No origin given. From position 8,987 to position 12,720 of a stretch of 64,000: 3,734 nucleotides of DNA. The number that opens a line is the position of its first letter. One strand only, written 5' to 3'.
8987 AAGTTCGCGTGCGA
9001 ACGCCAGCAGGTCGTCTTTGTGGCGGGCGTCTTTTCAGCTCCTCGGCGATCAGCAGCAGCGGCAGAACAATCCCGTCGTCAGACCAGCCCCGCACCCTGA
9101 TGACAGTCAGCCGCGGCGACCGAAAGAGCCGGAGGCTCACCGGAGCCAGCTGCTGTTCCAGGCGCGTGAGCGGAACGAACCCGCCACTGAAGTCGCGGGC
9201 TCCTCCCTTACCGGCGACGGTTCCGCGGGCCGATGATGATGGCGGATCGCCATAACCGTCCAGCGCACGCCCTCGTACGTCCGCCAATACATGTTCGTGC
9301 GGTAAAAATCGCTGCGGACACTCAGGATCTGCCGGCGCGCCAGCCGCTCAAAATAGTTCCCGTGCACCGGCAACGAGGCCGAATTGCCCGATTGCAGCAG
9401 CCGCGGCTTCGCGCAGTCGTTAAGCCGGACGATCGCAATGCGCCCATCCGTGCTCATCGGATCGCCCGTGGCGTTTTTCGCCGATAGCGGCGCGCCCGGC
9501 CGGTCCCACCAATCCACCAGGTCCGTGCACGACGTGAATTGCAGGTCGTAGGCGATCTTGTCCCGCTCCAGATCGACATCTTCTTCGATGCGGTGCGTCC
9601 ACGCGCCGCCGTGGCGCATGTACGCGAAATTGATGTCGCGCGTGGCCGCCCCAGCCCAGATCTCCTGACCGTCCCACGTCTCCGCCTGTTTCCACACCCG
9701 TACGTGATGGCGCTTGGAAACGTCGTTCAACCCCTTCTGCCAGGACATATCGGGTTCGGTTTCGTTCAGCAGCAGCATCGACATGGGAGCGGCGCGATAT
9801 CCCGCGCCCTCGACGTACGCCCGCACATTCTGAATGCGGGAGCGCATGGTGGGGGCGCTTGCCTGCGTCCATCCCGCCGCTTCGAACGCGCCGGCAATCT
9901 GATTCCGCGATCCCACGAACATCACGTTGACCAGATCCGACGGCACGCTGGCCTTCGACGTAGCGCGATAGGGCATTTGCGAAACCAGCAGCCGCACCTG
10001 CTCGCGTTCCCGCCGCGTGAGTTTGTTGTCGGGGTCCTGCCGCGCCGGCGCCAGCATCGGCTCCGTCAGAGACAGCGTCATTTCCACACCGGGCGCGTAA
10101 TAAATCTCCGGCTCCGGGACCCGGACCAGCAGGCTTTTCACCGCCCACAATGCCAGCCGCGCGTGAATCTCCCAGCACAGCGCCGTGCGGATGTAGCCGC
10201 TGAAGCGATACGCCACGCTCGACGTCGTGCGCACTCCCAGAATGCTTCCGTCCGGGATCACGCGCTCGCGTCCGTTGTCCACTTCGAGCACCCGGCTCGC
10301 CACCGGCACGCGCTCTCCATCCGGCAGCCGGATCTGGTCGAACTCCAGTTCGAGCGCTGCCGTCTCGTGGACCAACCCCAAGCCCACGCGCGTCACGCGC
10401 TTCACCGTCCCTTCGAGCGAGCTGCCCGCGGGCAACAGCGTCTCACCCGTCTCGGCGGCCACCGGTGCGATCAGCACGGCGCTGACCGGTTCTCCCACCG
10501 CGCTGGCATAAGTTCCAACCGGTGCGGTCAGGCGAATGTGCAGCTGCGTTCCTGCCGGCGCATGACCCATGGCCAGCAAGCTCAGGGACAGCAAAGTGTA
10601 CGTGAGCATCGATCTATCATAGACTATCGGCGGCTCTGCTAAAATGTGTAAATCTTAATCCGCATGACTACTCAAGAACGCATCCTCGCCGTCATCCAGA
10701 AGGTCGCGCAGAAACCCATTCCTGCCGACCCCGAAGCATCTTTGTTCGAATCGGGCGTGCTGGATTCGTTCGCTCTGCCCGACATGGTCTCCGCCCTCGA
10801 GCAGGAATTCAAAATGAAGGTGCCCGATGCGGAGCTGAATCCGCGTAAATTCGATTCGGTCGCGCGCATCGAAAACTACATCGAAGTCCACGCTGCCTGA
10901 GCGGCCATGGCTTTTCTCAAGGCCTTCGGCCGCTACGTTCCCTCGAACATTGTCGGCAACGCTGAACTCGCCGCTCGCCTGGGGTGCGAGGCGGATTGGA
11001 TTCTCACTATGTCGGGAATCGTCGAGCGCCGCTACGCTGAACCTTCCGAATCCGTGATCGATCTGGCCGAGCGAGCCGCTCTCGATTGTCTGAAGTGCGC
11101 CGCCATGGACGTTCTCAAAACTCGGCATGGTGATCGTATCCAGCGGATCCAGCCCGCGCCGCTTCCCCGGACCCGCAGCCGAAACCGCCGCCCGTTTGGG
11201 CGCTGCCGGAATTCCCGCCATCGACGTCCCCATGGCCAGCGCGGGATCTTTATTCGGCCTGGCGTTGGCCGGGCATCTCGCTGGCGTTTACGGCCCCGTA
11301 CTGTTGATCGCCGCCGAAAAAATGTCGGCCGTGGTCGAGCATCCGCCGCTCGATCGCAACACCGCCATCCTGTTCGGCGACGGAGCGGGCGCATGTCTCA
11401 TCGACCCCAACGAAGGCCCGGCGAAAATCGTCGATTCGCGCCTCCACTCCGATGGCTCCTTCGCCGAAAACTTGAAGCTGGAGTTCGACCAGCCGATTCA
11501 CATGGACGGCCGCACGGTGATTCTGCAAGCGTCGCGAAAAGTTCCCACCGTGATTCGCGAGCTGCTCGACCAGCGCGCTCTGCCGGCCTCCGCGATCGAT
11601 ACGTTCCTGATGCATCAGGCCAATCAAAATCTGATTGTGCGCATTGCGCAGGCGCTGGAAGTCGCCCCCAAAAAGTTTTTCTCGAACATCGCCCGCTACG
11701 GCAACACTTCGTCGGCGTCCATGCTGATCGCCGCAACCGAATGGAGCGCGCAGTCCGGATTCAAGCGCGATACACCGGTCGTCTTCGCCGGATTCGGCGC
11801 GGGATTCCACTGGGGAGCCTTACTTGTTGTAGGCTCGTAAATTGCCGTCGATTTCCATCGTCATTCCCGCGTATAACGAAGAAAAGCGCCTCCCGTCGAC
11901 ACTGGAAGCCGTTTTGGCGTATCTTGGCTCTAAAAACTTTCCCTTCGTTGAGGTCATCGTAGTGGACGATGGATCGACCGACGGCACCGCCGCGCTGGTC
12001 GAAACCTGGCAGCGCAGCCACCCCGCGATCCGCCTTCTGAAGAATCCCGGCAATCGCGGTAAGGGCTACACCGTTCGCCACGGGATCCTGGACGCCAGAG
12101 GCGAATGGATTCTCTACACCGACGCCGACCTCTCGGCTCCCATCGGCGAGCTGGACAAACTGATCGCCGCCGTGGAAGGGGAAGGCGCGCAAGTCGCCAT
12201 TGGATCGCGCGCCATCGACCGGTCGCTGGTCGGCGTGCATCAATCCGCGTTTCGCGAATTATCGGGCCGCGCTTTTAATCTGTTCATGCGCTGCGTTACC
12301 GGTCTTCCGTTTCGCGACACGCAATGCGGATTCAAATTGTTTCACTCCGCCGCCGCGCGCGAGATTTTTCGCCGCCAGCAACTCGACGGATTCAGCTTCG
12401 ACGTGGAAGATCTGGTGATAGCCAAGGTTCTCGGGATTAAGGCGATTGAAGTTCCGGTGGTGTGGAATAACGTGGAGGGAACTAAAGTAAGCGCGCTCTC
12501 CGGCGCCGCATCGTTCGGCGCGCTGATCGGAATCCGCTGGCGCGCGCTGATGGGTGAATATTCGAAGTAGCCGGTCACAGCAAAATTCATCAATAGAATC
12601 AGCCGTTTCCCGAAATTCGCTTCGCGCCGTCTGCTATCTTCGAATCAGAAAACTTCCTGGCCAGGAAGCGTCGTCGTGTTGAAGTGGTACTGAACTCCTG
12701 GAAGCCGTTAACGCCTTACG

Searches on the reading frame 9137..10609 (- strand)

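Call 47: search_protein_families(library=pfam, proteins=[window:9137-10609:-], max_evalue=0.001)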
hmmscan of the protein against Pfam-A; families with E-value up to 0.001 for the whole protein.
window:9137-10609:- (490 aa): 1 family
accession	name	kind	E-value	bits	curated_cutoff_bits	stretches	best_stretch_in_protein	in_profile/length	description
PF14067.11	LssY_C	-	2.2e-45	155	25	1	213-390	5-187/188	LssY C-terminus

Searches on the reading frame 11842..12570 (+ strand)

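Call 47: search_protein_families(library=pfam, proteins=[window:11842-12570:+], max_evalue=0.001)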
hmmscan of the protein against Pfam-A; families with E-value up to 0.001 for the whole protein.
window:11842-12570:+ (242 aa): 4 families
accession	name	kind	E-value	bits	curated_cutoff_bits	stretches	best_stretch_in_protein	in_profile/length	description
PF00535.33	Glycos_transf_2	-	2e-32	112.9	23.3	1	5-173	1-165/168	Glycosyl transferase family 2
PF13641.12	Glyco_tranf_2_3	-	3.1e-10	40.9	27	1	2-111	1-111/230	Glycosyltransferase like family 2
PF13704.12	Glyco_tranf_2_4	-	3.9e-06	27.7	27.5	1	12-96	2-81/98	Glycosyl transferase family 2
PF10111.15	Glyco_tranf_2_2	-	5.7e-05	23.2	27.3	1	5-108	1-103/276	Glycosyltransferase like family 2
